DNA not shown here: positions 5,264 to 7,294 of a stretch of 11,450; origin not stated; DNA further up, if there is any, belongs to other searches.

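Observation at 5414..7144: Class-B (cobalamin-dependent) radical-SAM enzyme of unknown specificity in a housekeeping neighbourhood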

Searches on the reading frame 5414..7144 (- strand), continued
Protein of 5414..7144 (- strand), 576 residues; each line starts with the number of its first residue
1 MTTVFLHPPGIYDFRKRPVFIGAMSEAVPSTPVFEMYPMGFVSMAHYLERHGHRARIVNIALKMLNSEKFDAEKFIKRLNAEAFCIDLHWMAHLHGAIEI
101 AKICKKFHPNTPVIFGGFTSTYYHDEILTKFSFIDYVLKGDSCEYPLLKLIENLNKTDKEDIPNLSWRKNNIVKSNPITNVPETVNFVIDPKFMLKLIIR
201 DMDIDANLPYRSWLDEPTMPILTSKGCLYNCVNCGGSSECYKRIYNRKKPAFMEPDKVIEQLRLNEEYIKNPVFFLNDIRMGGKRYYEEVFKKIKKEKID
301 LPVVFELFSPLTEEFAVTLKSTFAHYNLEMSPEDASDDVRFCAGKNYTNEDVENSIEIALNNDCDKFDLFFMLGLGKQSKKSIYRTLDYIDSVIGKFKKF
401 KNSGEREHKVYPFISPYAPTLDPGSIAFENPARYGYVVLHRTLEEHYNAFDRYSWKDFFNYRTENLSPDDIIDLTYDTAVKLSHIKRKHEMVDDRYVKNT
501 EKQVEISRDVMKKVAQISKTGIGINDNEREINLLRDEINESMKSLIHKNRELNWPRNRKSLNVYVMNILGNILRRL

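Call 36: search_protein_families(library=ncbifam, proteins=[L041:4725-5426:+, L050:7748-8455:+, L065:7661-8524:+, L023:7416-8333:+, L010:3458-4354:-, L076:7716-8630:+, L010:5401-6597:+, L050:8465-9442:+, L010:4426-5388:+, L036:3824-4801:-], max_evalue=0.00001)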
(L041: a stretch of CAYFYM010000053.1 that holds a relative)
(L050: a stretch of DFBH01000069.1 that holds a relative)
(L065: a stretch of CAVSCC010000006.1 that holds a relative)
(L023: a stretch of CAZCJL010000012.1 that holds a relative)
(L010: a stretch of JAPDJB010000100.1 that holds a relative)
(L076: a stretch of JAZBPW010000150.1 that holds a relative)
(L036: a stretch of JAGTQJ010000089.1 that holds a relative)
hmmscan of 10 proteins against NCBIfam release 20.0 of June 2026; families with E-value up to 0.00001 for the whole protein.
L041:4725-5426:+ (233 aa): 15 families
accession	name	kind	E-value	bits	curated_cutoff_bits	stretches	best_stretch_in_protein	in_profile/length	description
NF004452.0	PRK05785.1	equivalog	7.6e-29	100.8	207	1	6-223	8-219/228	hypothetical protein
NF001244.0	PRK00216.1-5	equivalog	1.6e-23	83.3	216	1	9-225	10-232/236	bifunctional demethylmenaquinone methyltransferase/2-methoxy-6-polyprenyl-1,4-benzoquinol methylase UbiE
TIGR01934.1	MenG_MenH_UbiE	subfamily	5.6e-23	81.4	158.35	1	13-226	5-221/223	ubiquinone/menaquinone biosynthesis methyltransferase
TIGR02752.1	MenG_heptapren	equivalog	2e-18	66.8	419.85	1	9-215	7-218/231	demethylmenaquinone methyltransferase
NF001243.0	PRK00216.1-4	equivalog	1.7e-17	63.5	235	1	9-217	9-222/237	demethylmenaquinone methyltransferase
NF001241.0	PRK00216.1-2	equivalog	2.2e-11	43.8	327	1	8-176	12-178/231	demethylmenaquinone methyltransferase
TIGR02072.1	BioC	equivalog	4e-11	43.2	184.95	1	45-150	33-137/244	malonyl-ACP O-methyltransferase BioC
NF052510.1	methyltran_MpqE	exception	9.1e-10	38.3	335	1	14-205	13-210/234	methyl-plastoquinone biosynthesis methyltransferase MpqE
NF001242.0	PRK00216.1-3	equivalog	1.5e-09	37.7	351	1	11-210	32-238/258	bifunctional demethylmenaquinone methyltransferase/2-methoxy-6-polyprenyl-1,4-benzoquinol methylase UbiE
NF001240.0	PRK00216.1-1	equivalog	3.2e-09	36.2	378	1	14-176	30-199/251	bifunctional demethylmenaquinone methyltransferase/2-methoxy-6-polyprenyl-1,4-benzoquinol methylase UbiE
NF008823.0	PRK11873.1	subfamily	1.1e-07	31.7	263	1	50-148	81-184/272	arsenite methyltransferase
NF045667.1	MTase_DVU1556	equivalog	2.2e-07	30.6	155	1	45-151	21-125/213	DVU_1556 family methyltransferase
NF007610.0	PRK10258.1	equivalog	4.4e-07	29.5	342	1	45-120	41-113/251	malonyl-ACP O-methyltransferase BioC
NF043040.1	corrin_prot_MT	hypoth_equivalog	4.4e-07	29.5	180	1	12-163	7-165/216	corrinoid protein-associated methyltransferase CpaM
NF041675.1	sarc_dimgly_tmase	equivalog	8.5e-06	25.9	550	0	45-153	65-177/278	sarcosine/dimethylglycine N-methyltransferase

L050:7748-8455:+ (235 aa): 29 families (the best 25 are shown)
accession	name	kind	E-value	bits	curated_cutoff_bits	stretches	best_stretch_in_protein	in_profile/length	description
NF052510.1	methyltran_MpqE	exception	8.1e-84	280.6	335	1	7-235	4-234/234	methyl-plastoquinone biosynthesis methyltransferase MpqE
TIGR01934.1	MenG_MenH_UbiE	subfamily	5.4e-81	271.1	158.35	1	11-235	1-223/223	ubiquinone/menaquinone biosynthesis methyltransferase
NF001242.0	PRK00216.1-3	equivalog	6.4e-75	251.9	351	1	7-235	26-257/258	bifunctional demethylmenaquinone methyltransferase/2-methoxy-6-polyprenyl-1,4-benzoquinol methylase UbiE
NF001244.0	PRK00216.1-5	equivalog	3.6e-74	249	216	1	6-235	5-235/236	bifunctional demethylmenaquinone methyltransferase/2-methoxy-6-polyprenyl-1,4-benzoquinol methylase UbiE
NF001240.0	PRK00216.1-1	equivalog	8.1e-67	224.9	378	1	6-235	20-250/251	bifunctional demethylmenaquinone methyltransferase/2-methoxy-6-polyprenyl-1,4-benzoquinol methylase UbiE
NF001243.0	PRK00216.1-4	equivalog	2e-64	217.2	235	1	6-235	4-233/237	demethylmenaquinone methyltransferase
TIGR02752.1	MenG_heptapren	equivalog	2.4e-61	207.2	419.85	1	7-235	3-231/231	demethylmenaquinone methyltransferase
NF001241.0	PRK00216.1-2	equivalog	1.1e-58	198.6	327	1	7-235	9-229/231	demethylmenaquinone methyltransferase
NF004452.0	PRK05785.1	equivalog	8.1e-22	77.8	207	1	7-232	7-221/228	hypothetical protein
NF043040.1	corrin_prot_MT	hypoth_equivalog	2.4e-16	59.8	180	1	19-168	12-162/216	corrinoid protein-associated methyltransferase CpaM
TIGR02072.1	BioC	equivalog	5.8e-15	55.8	184.95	1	14-156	1-135/244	malonyl-ACP O-methyltransferase BioC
NF041537.1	ArsM_AhpD_UU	exception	1.4e-11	43.8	510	1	51-152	78-179/345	arsenite methyltransferase/AhpD domain selenoprotein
NF040539.1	AST_met_ArsM_2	exception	3.8e-11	43.3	240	1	44-158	51-168/262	putative arsinothricin biosynthesis methyltransferase ArsM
NF047649.1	MTase_UXPK_star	exception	9e-11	41.3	460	1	53-152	81-180/283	methyltransferase/UXPK-star double selenoprotein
NF008823.0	PRK11873.1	subfamily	1e-10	41.6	263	1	53-151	81-179/272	arsenite methyltransferase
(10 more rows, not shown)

L065:7661-8524:+ (287 aa): 36 families (the best 25 are shown)
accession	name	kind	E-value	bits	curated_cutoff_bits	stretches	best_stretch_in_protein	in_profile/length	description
TIGR01934.1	MenG_MenH_UbiE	subfamily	8.1e-73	244.4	158.35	1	63-287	1-223/223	ubiquinone/menaquinone biosynthesis methyltransferase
NF052510.1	methyltran_MpqE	exception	8.5e-68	228.2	335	1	61-287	6-234/234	methyl-plastoquinone biosynthesis methyltransferase MpqE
NF001241.0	PRK00216.1-2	equivalog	1.4e-67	227.7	327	1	61-287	11-229/231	demethylmenaquinone methyltransferase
NF001244.0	PRK00216.1-5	equivalog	1.9e-67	227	216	1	59-287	6-235/236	bifunctional demethylmenaquinone methyltransferase/2-methoxy-6-polyprenyl-1,4-benzoquinol methylase UbiE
NF001242.0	PRK00216.1-3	equivalog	2.3e-66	223.8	351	1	63-286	30-256/258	bifunctional demethylmenaquinone methyltransferase/2-methoxy-6-polyprenyl-1,4-benzoquinol methylase UbiE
NF001240.0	PRK00216.1-1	equivalog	1.3e-58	198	378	1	60-287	22-250/251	bifunctional demethylmenaquinone methyltransferase/2-methoxy-6-polyprenyl-1,4-benzoquinol methylase UbiE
NF001243.0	PRK00216.1-4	equivalog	1.6e-51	175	235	1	60-287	6-233/237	demethylmenaquinone methyltransferase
TIGR02752.1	MenG_heptapren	equivalog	1.3e-50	172.1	419.85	1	61-287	5-231/231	demethylmenaquinone methyltransferase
NF043040.1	corrin_prot_MT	hypoth_equivalog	1.9e-24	86.3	180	1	69-284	10-213/216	corrinoid protein-associated methyltransferase CpaM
NF041537.1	ArsM_AhpD_UU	exception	2.4e-18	66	510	1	101-206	76-181/345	arsenite methyltransferase/AhpD domain selenoprotein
NF004452.0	PRK05785.1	equivalog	4.6e-17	62.3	207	1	59-254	7-192/228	hypothetical protein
NF041536.1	ArsM_DUF2284_UU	exception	4.9e-17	61.4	575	1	103-206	78-181/459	arsenite methyltransferase/DUF2284 domain selenoprotein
NF008823.0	PRK11873.1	subfamily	5.6e-17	62.1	263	1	97-205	73-181/272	arsenite methyltransferase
NF047649.1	MTase_UXPK_star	exception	8.8e-16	57.7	460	1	99-206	75-182/283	methyltransferase/UXPK-star double selenoprotein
TIGR02072.1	BioC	equivalog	3.4e-15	56.5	184.95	1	101-221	34-148/244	malonyl-ACP O-methyltransferase BioC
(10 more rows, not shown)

L023:7416-8333:+ (305 aa): 17 families
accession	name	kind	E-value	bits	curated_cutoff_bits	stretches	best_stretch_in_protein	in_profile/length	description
NF004749.0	PRK06080.1-1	equivalog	4e-46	157.6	277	1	2-304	16-310/311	1,4-dihydroxy-2-naphthoate polyprenyltransferase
TIGR02235.1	menA_cyano-plnt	equivalog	5.3e-45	153.9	225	1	7-300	1-284/285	2-carboxy-1,4-naphthoquinone phytyltransferase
NF004751.0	PRK06080.1-3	equivalog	1.1e-44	153.1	264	1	4-301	9-295/296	1,4-dihydroxy-2-naphthoate polyprenyltransferase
NF009926.0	PRK13387.1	equivalog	3.9e-35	121.5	316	1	8-303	6-315/317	1,4-dihydroxy-2-naphthoate polyprenyltransferase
NF004617.0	PRK05951.1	equivalog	9.8e-33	113.6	239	1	35-302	44-300/306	prenyltransferase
NF004750.0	PRK06080.1-2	equivalog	1.2e-32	113.5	346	1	2-301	3-300/301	1,4-dihydroxy-2-naphthoate polyprenyltransferase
TIGR00751.1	menA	equivalog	1.3e-32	113.4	102.15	1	21-297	9-283/284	1,4-dihydroxy-2-naphthoate octaprenyltransferase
NF004753.0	PRK06080.1-5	equivalog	4.7e-26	91.7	555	1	9-302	15-306/312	1,4-dihydroxy-2-naphthoate polyprenyltransferase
NF004752.0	PRK06080.1-4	subfamily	4.5e-25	88.9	289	1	5-264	5-263/300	1,4-dihydroxy-2-naphthoate polyprenyltransferase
NF004754.0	PRK06080.1-6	equivalog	1.9e-21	76.8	522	1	4-303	8-305/308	1,4-dihydroxy-2-naphthoate polyprenyltransferase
NF005742.0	PRK07566.1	equivalog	3.4e-14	52.7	313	1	45-295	70-305/315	chlorophyll synthase ChlG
TIGR01476.1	chlor_syn_BchG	subfamily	1.2e-11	44.6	212.3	1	22-248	17-231/283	(bacterio)chlorophyll synthase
NF009523.0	PRK12884.1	equivalog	5.9e-09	35.5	269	1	20-295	19-268/279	prenyltransferase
NF009058.0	PRK12392.1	subfamily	2.5e-07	30.1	494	1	14-243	22-248/333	bacteriochlorophyll c synthase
TIGR01473.1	cyoE_ctaB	equivalog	1.8e-06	27.9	210.3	1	21-139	16-123/281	heme o synthase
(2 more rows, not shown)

L010:3458-4354:- (298 aa): 11 families
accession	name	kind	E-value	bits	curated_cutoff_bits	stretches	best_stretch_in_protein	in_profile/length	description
NF004749.0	PRK06080.1-1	equivalog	6.7e-36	124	277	1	4-296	19-309/311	1,4-dihydroxy-2-naphthoate polyprenyltransferase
NF004751.0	PRK06080.1-3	equivalog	1e-35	123.8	264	1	3-294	9-295/296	1,4-dihydroxy-2-naphthoate polyprenyltransferase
NF004617.0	PRK05951.1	equivalog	5.9e-25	88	239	1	8-263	18-273/306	prenyltransferase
TIGR02235.1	menA_cyano-plnt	equivalog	1.2e-23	83.8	225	1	28-292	23-283/285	2-carboxy-1,4-naphthoquinone phytyltransferase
NF009926.0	PRK13387.1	equivalog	2.1e-23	82.9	316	2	19-165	18-164/317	1,4-dihydroxy-2-naphthoate polyprenyltransferase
TIGR00751.1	menA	equivalog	4.1e-23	82.2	102.15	1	21-290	10-283/284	1,4-dihydroxy-2-naphthoate octaprenyltransferase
NF004750.0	PRK06080.1-2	equivalog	1.3e-19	70.7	346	1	3-294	5-300/301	1,4-dihydroxy-2-naphthoate polyprenyltransferase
NF004753.0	PRK06080.1-5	equivalog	1.7e-18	66.9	555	1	44-295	56-306/312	1,4-dihydroxy-2-naphthoate polyprenyltransferase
NF004754.0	PRK06080.1-6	equivalog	6.6e-18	65.1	522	1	3-294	8-303/308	1,4-dihydroxy-2-naphthoate polyprenyltransferase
NF004752.0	PRK06080.1-4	subfamily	2.5e-16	60.2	289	1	37-292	37-296/300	1,4-dihydroxy-2-naphthoate polyprenyltransferase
NF009523.0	PRK12884.1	equivalog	2.5e-09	36.7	269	1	23-242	19-227/279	prenyltransferase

L076:7716-8630:+ (304 aa): 13 families
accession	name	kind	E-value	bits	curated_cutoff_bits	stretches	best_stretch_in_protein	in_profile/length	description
NF004749.0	PRK06080.1-1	equivalog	1.3e-50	172.3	277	1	3-303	18-310/311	1,4-dihydroxy-2-naphthoate polyprenyltransferase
NF004751.0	PRK06080.1-3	equivalog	1.6e-50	172.4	264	1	2-300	8-295/296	1,4-dihydroxy-2-naphthoate polyprenyltransferase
TIGR02235.1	menA_cyano-plnt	equivalog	1.7e-42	145.7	225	1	6-300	1-285/285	2-carboxy-1,4-naphthoquinone phytyltransferase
NF004617.0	PRK05951.1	equivalog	1.8e-36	125.8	239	1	16-303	26-302/306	prenyltransferase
NF004750.0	PRK06080.1-2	equivalog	4.4e-36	124.7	346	1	2-300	4-300/301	1,4-dihydroxy-2-naphthoate polyprenyltransferase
TIGR00751.1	menA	equivalog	4.2e-34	118.3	102.15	1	19-296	8-283/284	1,4-dihydroxy-2-naphthoate octaprenyltransferase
NF009926.0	PRK13387.1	equivalog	2.4e-33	115.6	316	1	5-302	4-315/317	1,4-dihydroxy-2-naphthoate polyprenyltransferase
NF004753.0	PRK06080.1-5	equivalog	5.5e-26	91.5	555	1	4-301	11-306/312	1,4-dihydroxy-2-naphthoate polyprenyltransferase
NF004754.0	PRK06080.1-6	equivalog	1.2e-24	87.3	522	1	2-304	7-307/308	1,4-dihydroxy-2-naphthoate polyprenyltransferase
NF004752.0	PRK06080.1-4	subfamily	4.1e-24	85.8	289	1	4-266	3-266/300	1,4-dihydroxy-2-naphthoate polyprenyltransferase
NF005742.0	PRK07566.1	equivalog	1.4e-12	47.3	313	1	38-295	58-306/315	chlorophyll synthase ChlG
TIGR01476.1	chlor_syn_BchG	subfamily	1.7e-10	40.8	212.3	1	22-265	18-248/283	(bacterio)chlorophyll synthase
NF009523.0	PRK12884.1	equivalog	4.9e-07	29.2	269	1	11-247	11-226/279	prenyltransferase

L010:5401-6597:+ (398 aa): 20 families
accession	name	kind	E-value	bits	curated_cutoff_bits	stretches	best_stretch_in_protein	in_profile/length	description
TIGR02032.1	GG-red-SF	subfamily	1.9e-65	221.5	158.8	1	6-313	1-296/297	geranylgeranyl reductase family protein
NF041160.1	DGGPL_Thplmales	equivalog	3.2e-44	151.5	780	1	5-312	3-308/396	digeranylgeranylglycerophospholipid reductase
TIGR02023.1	BchP-ChlP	subfamily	2.9e-34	118.7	343.3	1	6-365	1-348/388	geranylgeranyl diphosphate reductase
NF041080.1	DGGGPL_reductase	equivalog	1.4e-33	116.4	580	1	6-377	2-376/447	digeranylgeranylglycerophospholipid reductase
NF041385.1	Dggglyphlred_Halo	equivalog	2.4e-25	88.9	700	1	5-396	4-400/405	digeranylgeranylglycerophospholipid reductase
NF045655.1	MkRedMenJ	equivalog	1.8e-21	76.5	700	1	4-377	3-369/406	menaquinone reductase MenJ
TIGR02028.1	ChlP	equivalog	3.3e-16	59.1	505.3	1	8-331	3-327/398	geranylgeranyl reductase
NF049967.1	QhpG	equivalog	5.5e-12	45.3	240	0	8-37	1-30/423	flavin-dependent monooxygenase QhpG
NF007450.0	PRK10015.1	subfamily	4.8e-10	38.7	466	1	1-188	1-190/429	FAD-dependent oxidoreductase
NF007542.0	PRK10157.1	subfamily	4.3e-09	35.6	610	1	2-190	2-192/428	FAD-dependent oxidoreductase FixC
TIGR01790.1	carotene-cycl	subfamily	5.5e-09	35.7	209.5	1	7-58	1-52/387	lycopene cyclase family protein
NF004829.0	PRK06183.1-3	subfamily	5.9e-08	31.9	390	0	2-37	5-40/520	bifunctional 3-(3-hydroxy-phenyl)propionate/3-hydroxycinnamic acid hydroxylase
NF006593.0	PRK09126.1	equivalog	1.5e-07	30.7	420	0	5-37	4-36/393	5-demethoxyubiquinol-8 5-hydroxylase UbiM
NF008519.0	PRK11445.1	equivalog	2.8e-07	30.1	303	0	5-39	3-36/355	FAD-binding protein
NF038171.1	maturase_LodB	equivalog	3.3e-07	29.7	400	0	101-335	95-334/361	lysine-epsilon-oxidase maturase LodB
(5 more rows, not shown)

L050:8465-9442:+ (325 aa): 16 families
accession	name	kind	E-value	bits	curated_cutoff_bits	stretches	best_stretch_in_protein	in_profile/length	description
TIGR02748.1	GerC3_HepT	equivalog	1.8e-90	303.3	456.55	1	8-322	4-316/319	heptaprenyl diphosphate synthase component II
TIGR02749.1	prenyl_cyano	equivalog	2.1e-75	253.8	383.2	1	9-324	6-321/322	solanesyl diphosphate synthase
NF040698.1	IdsA_Meth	equivalog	2.2e-70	237.4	468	1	31-324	26-327/328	short chain isoprenyl diphosphate synthase IdsA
NF045628.1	HxpDPsynlarge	equivalog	3e-70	236.7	500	1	14-323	2-309/311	hexaprenyl-diphosphate synthase large subunit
NF041169.1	f2_encap_cargo4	exception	4e-65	220.3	450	1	40-324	43-333/334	family 2 encapsulin nanocompartment cargo protein polyprenyl transferase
NF041003.1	GGPP_syn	equivalog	1.4e-62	211.7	500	1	12-323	5-324/326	geranylgeranyl diphosphate synthase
NF042417.1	NPPPS_Mycobact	equivalog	2.1e-58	197.9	600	1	15-324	24-334/335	nonaprenyl/(2E,6E)-farnesyl/geranylgeranyl diphosphat synthase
NF008140.0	PRK10888.1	equivalog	5.4e-53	180.4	412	1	15-323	12-321/323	octaprenyl diphosphate synthase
NF045485.1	FPPsyn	subfamily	9.3e-51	172.7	275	1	15-261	3-260/288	farnesyl diphosphate synthase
NF045549.1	GGPPsyn_IdsB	equivalog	5.1e-50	170.5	475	1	43-323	61-344/346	geranylgeranyl diphosphate synthase IdsB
NF040789.2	gerfarn_diphsyn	equivalog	2.8e-46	158.3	560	1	30-323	29-343/345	geranylfarnesyl diphosphate synthase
NF045685.1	GGPPSynCrtE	equivalog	6.1e-45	153.5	460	1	9-252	3-258/293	geranylgeranyl diphosphate synthase CrtE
NF007877.0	PRK10581.1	equivalog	1.2e-33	116.6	321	1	37-252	34-261/299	(2E,6E)-farnesyl diphosphate synthase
NF040627.1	GFPS_Meth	equivalog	2.6e-33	115.7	600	1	43-284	36-268/285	geranylfarnesyl diphosphate synthase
NF042416.1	GFPPS_Mycobact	equivalog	2.9e-24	85.7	600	2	174-322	193-347/350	bifunctional (2E,6E)-farnesyl/geranyl diphosphate synthase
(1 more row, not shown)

L010:4426-5388:+ (320 aa): 16 families
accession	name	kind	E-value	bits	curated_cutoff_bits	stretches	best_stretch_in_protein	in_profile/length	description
NF041169.1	f2_encap_cargo4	exception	2.8e-55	187.9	450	1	33-296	27-310/334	family 2 encapsulin nanocompartment cargo protein polyprenyl transferase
NF040698.1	IdsA_Meth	equivalog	3.7e-53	180.9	468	1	7-313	4-322/328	short chain isoprenyl diphosphate synthase IdsA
NF041003.1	GGPP_syn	equivalog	1.9e-52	178.4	500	1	10-300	6-305/326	geranylgeranyl diphosphate synthase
TIGR02748.1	GerC3_HepT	equivalog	3.8e-41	141.2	456.55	1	15-310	14-310/319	heptaprenyl diphosphate synthase component II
NF045485.1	FPPsyn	subfamily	1.4e-40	139.2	275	1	14-230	5-234/288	farnesyl diphosphate synthase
TIGR02749.1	prenyl_cyano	equivalog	2.3e-39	135.3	383.2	1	20-313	20-316/322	solanesyl diphosphate synthase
NF040627.1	GFPS_Meth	equivalog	8.3e-39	133.7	600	1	11-239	10-232/285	geranylfarnesyl diphosphate synthase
NF042417.1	NPPPS_Mycobact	equivalog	7.1e-38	130.5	600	1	19-312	30-328/335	nonaprenyl/(2E,6E)-farnesyl/geranylgeranyl diphosphat synthase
NF008140.0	PRK10888.1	equivalog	2.5e-36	125.6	412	1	34-313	33-317/323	octaprenyl diphosphate synthase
NF040789.2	gerfarn_diphsyn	equivalog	4.8e-35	121.4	560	1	5-223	6-246/345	geranylfarnesyl diphosphate synthase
NF045685.1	GGPPSynCrtE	equivalog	2.3e-34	118.7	460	1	10-241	7-255/293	geranylgeranyl diphosphate synthase CrtE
NF045549.1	GGPPsyn_IdsB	equivalog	3.7e-34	118.3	475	1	43-270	63-297/346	geranylgeranyl diphosphate synthase IdsB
NF045628.1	HxpDPsynlarge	equivalog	8.5e-34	117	500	1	34-248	24-244/311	hexaprenyl-diphosphate synthase large subunit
NF007877.0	PRK10581.1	equivalog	1.3e-22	80.4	321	1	31-218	31-230/299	(2E,6E)-farnesyl diphosphate synthase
NF040936.1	hexpp_archaea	equivalog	1.4e-22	80.3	400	1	15-219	12-208/275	hexaprenyl pyrophosphate synthase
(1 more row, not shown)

L036:3824-4801:- (325 aa): 9 families
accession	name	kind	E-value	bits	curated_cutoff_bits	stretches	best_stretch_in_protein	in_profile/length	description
TIGR00345.1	GET3_arsA_TRC40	subfamily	2.9e-60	204.3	135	1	21-317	1-297/299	TRC40/GET3/ArsA family transport-energizing ATPase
NF041417.1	ArsA_halo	exception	3.7e-40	138.2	800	1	15-321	10-296/617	arsenical pump-driving ATPase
TIGR04291.1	arsen_driv_ArsA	equivalog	6.2e-32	111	650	1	16-313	2-285/565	arsenical pump-driving ATPase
NF050088.1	Get3_fold_NosAFP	equivalog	3.1e-15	56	325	1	18-162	3-144/364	Get3/ArsA fold putative tail anchor-mediating ATPase NosAFP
NF053621.1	ATPseBagBMYCTU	equivalog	6e-14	51.9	521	1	12-162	7-159/371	ATPase BagB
NF053622.1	ATPseBagAMYCTU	equivalog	2.2e-12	47.1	400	0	206-275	176-245/325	ATPase BagA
NF041546.1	ParA_partition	equivalog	2.4e-07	30.5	180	1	23-74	6-58/203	ParA family partition ATPase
NF041136.1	MrpORP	equivalog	2.1e-06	27.3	450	0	18-68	7-58/365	iron-sulfur cluster carrier protein MrpORP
TIGR01968.1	minD_bact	equivalog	1e-05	25.1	212.9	0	19-54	4-39/261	septum site-determining protein MinD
